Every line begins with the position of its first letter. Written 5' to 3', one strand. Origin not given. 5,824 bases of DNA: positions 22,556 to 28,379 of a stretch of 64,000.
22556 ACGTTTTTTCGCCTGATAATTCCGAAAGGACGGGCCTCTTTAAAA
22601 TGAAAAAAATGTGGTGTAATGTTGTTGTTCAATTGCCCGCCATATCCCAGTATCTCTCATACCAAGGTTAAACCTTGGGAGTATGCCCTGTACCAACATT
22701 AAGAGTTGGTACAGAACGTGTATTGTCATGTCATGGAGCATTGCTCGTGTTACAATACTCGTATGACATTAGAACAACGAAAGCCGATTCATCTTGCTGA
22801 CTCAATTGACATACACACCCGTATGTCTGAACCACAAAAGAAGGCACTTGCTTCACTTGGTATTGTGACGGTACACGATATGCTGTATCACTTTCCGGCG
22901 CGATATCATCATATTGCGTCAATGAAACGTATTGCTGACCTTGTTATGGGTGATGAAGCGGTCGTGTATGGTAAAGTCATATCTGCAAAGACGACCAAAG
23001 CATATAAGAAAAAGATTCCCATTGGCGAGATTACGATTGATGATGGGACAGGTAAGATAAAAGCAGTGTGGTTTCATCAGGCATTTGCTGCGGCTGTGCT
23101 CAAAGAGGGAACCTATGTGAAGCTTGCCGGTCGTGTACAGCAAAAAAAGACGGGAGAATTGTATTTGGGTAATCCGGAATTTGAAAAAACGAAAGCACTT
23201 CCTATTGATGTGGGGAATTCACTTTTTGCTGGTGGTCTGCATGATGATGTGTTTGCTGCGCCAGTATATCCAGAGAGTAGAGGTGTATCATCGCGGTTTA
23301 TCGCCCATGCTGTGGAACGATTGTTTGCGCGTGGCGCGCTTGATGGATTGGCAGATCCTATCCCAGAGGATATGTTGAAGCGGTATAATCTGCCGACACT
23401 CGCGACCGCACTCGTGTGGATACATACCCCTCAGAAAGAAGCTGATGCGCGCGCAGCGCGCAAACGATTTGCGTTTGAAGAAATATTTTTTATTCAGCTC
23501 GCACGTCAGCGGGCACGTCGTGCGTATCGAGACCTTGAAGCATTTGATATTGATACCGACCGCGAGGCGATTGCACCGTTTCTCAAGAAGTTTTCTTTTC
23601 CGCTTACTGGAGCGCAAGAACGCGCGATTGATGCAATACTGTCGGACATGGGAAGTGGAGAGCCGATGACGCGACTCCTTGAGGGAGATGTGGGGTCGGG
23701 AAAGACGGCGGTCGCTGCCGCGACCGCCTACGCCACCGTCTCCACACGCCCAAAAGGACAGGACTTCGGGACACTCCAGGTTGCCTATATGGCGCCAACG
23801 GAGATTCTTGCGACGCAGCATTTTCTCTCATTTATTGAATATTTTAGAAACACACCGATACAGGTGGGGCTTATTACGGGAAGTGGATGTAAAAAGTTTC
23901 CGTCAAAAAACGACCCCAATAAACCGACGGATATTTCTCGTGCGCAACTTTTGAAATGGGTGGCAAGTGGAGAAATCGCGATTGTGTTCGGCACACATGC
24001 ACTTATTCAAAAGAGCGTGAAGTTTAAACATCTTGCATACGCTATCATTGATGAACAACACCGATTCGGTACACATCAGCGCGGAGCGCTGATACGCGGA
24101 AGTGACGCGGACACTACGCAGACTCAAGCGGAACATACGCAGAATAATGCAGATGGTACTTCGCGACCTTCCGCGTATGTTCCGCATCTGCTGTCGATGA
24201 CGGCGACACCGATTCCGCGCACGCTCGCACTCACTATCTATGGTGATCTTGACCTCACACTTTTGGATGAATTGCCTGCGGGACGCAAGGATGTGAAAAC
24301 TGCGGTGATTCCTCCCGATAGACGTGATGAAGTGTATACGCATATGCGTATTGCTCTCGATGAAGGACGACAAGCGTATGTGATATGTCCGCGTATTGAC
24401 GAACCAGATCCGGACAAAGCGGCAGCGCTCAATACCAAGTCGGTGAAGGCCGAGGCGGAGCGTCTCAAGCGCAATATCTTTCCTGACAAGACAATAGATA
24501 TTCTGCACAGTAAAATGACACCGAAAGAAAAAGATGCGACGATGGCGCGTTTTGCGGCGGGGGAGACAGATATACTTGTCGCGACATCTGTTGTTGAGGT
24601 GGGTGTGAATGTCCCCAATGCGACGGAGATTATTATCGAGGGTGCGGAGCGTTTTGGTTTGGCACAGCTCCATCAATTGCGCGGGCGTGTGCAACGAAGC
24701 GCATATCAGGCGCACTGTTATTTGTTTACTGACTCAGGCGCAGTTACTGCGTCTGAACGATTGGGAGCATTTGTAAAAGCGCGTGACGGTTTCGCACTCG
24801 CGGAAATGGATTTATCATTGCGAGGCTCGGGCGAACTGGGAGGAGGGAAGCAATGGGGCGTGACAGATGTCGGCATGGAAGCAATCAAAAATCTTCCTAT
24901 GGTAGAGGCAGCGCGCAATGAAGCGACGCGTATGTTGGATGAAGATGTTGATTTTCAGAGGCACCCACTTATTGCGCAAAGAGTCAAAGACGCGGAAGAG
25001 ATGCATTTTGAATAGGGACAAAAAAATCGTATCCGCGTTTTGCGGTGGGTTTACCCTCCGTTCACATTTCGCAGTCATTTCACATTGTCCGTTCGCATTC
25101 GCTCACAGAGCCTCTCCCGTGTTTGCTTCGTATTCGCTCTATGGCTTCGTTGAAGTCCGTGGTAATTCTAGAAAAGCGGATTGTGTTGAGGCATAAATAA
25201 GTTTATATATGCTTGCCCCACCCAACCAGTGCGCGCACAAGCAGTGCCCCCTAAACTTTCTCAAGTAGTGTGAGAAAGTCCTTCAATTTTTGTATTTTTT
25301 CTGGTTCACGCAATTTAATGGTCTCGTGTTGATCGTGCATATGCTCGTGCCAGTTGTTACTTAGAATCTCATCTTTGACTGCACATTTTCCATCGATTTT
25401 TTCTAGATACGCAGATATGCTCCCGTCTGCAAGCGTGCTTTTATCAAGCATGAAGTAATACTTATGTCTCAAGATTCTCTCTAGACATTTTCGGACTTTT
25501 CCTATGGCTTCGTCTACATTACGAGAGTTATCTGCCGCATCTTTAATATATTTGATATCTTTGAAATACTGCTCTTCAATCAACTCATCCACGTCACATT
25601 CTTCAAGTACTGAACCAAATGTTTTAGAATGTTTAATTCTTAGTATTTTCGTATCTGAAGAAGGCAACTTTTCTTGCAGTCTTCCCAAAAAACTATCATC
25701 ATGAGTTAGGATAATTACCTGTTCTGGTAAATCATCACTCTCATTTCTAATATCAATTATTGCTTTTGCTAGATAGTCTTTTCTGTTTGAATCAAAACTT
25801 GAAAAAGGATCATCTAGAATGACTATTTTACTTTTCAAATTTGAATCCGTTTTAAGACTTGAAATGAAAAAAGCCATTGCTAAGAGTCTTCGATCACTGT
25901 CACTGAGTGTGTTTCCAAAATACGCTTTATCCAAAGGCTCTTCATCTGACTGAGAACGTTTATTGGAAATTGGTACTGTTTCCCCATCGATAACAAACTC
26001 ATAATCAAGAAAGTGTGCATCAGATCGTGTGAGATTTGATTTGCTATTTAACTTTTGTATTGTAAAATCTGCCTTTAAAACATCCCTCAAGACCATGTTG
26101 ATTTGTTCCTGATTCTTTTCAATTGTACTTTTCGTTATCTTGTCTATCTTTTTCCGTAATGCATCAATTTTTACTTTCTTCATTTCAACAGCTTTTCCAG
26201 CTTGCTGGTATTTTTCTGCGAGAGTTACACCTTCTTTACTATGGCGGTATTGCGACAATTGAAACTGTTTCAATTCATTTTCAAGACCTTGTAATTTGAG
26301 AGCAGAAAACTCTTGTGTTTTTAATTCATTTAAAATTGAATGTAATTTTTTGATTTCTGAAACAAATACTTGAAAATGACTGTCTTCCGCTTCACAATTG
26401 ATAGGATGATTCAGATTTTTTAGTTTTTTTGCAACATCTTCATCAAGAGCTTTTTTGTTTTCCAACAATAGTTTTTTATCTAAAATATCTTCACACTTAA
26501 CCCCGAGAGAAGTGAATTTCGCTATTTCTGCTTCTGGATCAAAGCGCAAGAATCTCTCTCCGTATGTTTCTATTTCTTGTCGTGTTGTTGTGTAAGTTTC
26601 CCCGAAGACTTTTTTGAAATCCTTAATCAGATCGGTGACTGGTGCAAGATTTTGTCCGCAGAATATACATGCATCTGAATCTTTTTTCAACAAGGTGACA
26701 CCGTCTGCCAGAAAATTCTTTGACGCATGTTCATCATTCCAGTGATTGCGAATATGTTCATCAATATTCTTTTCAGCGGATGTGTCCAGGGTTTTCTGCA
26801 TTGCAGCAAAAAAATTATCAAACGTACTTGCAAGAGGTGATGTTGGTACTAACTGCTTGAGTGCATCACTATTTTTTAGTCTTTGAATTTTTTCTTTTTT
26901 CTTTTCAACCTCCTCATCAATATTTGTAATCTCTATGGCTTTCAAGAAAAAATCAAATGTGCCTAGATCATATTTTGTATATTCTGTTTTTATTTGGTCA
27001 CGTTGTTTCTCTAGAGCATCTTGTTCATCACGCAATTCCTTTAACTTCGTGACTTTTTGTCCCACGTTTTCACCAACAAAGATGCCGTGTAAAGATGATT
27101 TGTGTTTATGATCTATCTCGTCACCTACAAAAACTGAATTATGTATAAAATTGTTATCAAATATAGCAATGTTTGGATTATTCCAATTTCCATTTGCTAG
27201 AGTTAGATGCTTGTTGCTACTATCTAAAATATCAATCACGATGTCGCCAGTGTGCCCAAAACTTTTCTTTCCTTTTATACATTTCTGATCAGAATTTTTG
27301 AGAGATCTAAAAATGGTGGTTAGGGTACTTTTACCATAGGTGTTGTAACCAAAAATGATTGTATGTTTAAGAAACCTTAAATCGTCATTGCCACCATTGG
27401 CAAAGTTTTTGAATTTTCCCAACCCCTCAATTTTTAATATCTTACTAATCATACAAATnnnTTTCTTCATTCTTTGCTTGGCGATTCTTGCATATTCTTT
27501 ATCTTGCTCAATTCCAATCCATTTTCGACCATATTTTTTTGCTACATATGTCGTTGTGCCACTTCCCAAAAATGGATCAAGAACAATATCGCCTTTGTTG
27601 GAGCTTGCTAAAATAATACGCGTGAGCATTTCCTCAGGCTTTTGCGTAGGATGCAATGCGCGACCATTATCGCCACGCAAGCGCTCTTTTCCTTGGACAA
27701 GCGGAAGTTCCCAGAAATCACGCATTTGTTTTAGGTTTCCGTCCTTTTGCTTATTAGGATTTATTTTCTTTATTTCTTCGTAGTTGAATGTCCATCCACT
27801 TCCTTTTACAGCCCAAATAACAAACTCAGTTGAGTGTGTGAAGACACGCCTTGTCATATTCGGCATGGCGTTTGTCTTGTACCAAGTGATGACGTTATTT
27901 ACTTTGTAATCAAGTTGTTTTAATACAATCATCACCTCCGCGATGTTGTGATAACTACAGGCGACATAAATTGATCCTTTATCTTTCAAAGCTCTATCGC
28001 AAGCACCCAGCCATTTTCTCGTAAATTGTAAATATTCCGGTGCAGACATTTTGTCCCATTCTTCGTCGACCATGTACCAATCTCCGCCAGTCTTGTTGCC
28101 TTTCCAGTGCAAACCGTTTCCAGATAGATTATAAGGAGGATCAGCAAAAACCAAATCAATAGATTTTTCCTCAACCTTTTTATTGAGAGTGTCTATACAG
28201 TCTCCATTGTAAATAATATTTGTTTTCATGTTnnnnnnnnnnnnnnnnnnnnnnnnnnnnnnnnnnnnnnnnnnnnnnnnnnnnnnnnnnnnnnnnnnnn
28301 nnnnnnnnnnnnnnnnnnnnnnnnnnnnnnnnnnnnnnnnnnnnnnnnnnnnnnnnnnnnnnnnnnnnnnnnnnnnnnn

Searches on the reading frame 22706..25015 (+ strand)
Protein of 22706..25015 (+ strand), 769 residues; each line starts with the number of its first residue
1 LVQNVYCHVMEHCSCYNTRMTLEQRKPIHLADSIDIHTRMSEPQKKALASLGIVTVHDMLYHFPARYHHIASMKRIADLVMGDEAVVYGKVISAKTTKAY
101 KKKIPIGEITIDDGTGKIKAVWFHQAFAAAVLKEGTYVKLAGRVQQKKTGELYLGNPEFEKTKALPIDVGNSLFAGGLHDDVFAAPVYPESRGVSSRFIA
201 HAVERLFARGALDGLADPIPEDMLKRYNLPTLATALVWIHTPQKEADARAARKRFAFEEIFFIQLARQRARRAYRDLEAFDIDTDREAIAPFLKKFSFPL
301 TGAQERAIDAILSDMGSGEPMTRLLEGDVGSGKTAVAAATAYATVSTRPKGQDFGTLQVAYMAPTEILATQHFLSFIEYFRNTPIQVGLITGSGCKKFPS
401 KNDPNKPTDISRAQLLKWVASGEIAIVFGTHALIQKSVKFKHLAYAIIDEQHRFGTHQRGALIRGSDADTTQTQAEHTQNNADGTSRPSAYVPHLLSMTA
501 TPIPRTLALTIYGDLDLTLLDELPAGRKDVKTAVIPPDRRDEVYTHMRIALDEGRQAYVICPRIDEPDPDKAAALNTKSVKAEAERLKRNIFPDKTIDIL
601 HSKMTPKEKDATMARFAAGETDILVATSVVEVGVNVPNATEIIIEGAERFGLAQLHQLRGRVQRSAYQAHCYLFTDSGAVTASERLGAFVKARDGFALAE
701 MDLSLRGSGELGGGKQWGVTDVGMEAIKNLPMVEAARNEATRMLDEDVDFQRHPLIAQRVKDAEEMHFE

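Call 20: search_protein_families(library=pfam, proteins=[window:22706-25015:+], max_evalue=0.01)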
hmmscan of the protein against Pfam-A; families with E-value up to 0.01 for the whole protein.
window:22706-25015:+ (769 aa): 7 families
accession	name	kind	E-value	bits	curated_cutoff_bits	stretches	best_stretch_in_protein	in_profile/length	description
PF00270.35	DEAD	-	2.6e-18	66.7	26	1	303-503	3-161/167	DEAD/DEAH box helicase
PF00271.37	Helicase_C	-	2.3e-16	60.5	23.5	1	554-665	15-109/110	Helicase conserved C-terminal domain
PF17191.10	RecG_wedge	-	2.3e-15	57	23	1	39-163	7-129/162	RecG wedge domain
PF01336.31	tRNA_anti-codon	-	1.2e-08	35.2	27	1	87-160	3-73/75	OB-fold nucleic acid binding domain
PF04851.21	ResIII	-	1.8e-08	34.9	22.5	1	300-502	4-162/164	Type III restriction enzyme, res subunit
PF19833.4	RecG_dom3_C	-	2.2e-07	31.3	26.8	1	693-761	2-74/87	ATP-dependent DNA helicase RecG, domain 3, C-terminal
PF22590.2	Cas3-like_C_2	-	0.00026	21.7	27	1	582-665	17-104/106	CRISPR-associated nuclease/helicase Cas3, C-terminal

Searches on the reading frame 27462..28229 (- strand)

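Call 81: search_protein_families(library=pfam, proteins=[window:27462-28229:-], max_evalue=0.001)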
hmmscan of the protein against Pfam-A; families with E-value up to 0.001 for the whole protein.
window:27462-28229:- (256 aa): 2 families
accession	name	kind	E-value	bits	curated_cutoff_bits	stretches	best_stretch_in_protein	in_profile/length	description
PF01555.25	N6_N4_Mtase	-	3.1e-62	210.8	26.7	1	24-252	1-221/221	DNA methylase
PF03602.21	Cons_hypoth95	-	0.00071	19.7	24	0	9-35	98-125/182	Conserved hypothetical protein 95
